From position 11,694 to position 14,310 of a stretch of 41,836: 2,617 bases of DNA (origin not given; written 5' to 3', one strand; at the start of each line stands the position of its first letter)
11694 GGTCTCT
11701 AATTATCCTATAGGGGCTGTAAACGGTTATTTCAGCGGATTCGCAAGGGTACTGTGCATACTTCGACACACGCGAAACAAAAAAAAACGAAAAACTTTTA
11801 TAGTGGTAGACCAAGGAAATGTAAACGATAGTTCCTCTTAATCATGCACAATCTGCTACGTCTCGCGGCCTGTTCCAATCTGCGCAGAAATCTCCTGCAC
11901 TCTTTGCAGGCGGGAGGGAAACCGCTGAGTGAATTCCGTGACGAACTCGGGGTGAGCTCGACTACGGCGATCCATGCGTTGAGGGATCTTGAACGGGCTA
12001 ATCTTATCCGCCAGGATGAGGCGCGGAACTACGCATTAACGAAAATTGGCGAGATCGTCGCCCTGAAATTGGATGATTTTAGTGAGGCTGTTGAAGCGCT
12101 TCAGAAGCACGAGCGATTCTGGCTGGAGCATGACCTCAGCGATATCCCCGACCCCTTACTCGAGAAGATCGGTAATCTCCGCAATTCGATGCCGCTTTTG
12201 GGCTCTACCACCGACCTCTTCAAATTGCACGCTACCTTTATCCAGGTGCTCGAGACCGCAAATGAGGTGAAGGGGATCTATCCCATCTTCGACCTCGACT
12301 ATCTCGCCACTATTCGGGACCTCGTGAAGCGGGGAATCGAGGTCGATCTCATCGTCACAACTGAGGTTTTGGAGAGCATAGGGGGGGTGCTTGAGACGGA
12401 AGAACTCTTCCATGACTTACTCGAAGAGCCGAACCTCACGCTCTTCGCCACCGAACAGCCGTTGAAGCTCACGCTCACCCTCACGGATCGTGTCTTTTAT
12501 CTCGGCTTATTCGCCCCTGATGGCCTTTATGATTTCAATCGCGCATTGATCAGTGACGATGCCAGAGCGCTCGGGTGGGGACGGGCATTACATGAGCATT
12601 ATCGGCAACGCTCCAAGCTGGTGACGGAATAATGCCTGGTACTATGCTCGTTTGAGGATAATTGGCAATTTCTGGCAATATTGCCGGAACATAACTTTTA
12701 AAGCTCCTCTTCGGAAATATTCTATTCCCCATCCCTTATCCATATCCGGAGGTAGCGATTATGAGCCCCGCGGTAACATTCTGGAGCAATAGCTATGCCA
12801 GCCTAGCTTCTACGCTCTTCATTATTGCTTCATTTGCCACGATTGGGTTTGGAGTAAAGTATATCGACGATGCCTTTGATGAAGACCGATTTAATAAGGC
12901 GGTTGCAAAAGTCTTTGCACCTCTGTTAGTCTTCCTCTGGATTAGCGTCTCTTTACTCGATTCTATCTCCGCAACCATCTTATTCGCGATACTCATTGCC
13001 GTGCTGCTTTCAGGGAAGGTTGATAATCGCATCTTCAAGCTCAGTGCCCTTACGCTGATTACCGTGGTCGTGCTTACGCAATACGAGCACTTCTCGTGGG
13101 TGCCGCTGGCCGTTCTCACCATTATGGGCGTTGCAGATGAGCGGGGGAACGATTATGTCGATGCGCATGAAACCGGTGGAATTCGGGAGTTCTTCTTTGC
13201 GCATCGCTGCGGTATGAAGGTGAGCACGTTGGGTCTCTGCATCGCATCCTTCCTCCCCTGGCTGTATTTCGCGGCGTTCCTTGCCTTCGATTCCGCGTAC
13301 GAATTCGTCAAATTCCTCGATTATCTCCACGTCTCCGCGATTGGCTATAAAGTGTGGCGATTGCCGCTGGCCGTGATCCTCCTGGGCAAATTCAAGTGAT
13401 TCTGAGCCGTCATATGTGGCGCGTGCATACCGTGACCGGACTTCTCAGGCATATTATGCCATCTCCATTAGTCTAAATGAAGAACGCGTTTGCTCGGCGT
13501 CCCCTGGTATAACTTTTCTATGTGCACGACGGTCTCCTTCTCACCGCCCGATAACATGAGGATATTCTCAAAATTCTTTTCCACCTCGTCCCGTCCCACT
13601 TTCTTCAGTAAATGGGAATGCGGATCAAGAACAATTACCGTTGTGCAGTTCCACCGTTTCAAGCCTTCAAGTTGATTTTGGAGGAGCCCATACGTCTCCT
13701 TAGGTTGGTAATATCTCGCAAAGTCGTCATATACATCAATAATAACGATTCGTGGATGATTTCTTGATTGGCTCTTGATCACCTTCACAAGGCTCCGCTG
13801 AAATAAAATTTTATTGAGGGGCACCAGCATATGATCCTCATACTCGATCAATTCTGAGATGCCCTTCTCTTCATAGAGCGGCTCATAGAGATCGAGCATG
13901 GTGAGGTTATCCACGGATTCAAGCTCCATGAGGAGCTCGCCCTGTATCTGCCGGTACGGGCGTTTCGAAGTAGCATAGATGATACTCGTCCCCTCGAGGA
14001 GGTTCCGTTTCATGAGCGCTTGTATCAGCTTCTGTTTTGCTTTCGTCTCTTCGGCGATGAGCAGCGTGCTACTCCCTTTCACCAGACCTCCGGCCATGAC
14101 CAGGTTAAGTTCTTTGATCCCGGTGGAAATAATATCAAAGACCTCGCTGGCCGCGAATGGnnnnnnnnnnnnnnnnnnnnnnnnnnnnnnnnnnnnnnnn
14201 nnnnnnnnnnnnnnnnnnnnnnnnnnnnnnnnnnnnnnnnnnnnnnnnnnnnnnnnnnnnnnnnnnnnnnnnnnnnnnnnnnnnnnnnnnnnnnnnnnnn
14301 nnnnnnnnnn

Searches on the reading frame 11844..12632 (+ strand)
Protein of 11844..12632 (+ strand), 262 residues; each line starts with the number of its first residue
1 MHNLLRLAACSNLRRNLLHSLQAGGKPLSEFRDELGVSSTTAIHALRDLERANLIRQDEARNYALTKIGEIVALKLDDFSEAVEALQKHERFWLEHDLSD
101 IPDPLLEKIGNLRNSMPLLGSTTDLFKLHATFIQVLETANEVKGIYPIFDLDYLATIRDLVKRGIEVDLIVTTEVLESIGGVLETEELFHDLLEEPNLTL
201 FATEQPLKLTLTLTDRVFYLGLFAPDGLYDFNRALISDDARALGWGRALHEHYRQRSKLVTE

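Call 33: search_protein_families(library=pfam, proteins=[window:11844-12632:+], max_evalue=0.00001)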
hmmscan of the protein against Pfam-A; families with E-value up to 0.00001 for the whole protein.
window:11844-12632:+ (262 aa): 2 families
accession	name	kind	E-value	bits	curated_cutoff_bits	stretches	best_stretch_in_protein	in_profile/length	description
PF08350.17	FilR1_middle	-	3.6e-30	105.1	27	1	126-256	2-128/128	Methanogenesis regulatory protein FilR1, middle domain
PF25213.1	HVO_A0261_N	-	1.4e-11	44.5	35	1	8-86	7-84/86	HVO_A0261 N-terminal domain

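Call 91: search_protein_families(library=padloc, proteins=[window:11844-12632:+], max_evalue=0.01)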
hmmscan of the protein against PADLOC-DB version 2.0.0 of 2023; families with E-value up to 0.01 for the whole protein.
window:11844-12632:+ (262 aa): 8 families
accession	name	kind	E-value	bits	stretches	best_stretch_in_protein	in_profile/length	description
PDLC01848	CARF3--CARF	-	9.4e-06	23.4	1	10-73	135-193/197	-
PDLC01438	Csa3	-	3.2e-05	22.1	1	11-92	147-219/305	"CAS-I,CAS-II,CAS-III,CAS-IV,CAS-V,CAS-VI; associated_signaling"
PDLC01849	CARF3--CARF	-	5.9e-05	20.9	1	11-74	137-197/197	-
PDLC01434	CasR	-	0.00015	19.7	1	15-72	131-189/191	"CAS-I,CAS-II,CAS-III,CAS-IV,CAS-V,CAS-VI; associated_signaling"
PDLC01044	Csa3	-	0.00021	19.3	1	16-72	140-193/194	Type I-A associated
PDLC03922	MkoB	-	0.00062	17.1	1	13-83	30-103/610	-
PDLC01268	CasR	-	0.0038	15.2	1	16-67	128-178/179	"CAS-I,CAS-II,CAS-III,CAS-IV,CAS-V,CAS-VI; associated_signaling"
PDLC01857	CARF3--CARF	-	0.0046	14.6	1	3-68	122-188/201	-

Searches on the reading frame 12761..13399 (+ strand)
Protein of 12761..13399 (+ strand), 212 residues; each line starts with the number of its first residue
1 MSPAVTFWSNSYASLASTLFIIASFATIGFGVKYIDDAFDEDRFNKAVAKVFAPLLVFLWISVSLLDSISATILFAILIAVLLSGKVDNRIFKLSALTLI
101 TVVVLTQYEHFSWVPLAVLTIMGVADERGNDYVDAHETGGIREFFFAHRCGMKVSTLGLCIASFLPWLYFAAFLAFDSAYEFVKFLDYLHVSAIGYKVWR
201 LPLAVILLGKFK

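Call 33: search_protein_families(library=pfam, proteins=[window:12761-13399:+], max_evalue=0.00001)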
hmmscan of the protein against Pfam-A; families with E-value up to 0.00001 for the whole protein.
window:12761-13399:+ (212 aa): 0 families

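Call 69: search_protein_families(library=pfam, proteins=[window:12761-13399:+], max_evalue=0.001)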
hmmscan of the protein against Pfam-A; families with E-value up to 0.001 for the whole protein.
window:12761-13399:+ (212 aa): 0 families

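Call 91: search_protein_families(library=padloc, proteins=[window:12761-13399:+], max_evalue=0.01)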
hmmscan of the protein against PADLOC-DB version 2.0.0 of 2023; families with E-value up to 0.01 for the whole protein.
window:12761-13399:+ (212 aa): 0 families

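Call 93: search_protein_families(library=ncbifam, proteins=[window:12761-13399:+], max_evalue=0.001)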
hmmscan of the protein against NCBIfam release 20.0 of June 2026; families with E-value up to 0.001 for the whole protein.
window:12761-13399:+ (212 aa): 0 families

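Call 97: search_solved_structures(query=A3, max_evalue=10, show_alignments=3)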
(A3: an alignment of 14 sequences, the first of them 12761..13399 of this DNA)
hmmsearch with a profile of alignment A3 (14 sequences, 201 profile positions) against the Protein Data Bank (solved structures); distinct sequences matched with E-value up to 10: 0.

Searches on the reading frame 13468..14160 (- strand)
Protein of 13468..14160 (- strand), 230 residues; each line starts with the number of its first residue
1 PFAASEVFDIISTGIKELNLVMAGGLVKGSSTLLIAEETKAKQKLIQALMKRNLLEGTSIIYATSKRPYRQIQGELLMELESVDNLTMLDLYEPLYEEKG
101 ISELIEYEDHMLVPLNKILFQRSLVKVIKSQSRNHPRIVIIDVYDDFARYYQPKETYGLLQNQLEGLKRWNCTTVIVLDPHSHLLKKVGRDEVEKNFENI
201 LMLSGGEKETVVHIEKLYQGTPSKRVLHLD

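Call 73: search_solved_structures(query=window:13468-14160:-, max_evalue=1, show_alignments=1)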
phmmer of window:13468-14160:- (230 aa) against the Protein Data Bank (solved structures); distinct sequences matched with E-value up to 1: 3.
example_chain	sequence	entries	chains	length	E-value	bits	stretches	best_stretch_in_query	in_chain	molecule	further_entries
1jlk_A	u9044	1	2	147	0.46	13.4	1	32-115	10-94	Response regulator RCP1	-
1i3c_A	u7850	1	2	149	0.49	13.4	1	32-115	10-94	RESPONSE REGULATOR RCP1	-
3d3c_J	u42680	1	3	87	0.8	12.7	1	47-105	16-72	30S ribosomal protein S10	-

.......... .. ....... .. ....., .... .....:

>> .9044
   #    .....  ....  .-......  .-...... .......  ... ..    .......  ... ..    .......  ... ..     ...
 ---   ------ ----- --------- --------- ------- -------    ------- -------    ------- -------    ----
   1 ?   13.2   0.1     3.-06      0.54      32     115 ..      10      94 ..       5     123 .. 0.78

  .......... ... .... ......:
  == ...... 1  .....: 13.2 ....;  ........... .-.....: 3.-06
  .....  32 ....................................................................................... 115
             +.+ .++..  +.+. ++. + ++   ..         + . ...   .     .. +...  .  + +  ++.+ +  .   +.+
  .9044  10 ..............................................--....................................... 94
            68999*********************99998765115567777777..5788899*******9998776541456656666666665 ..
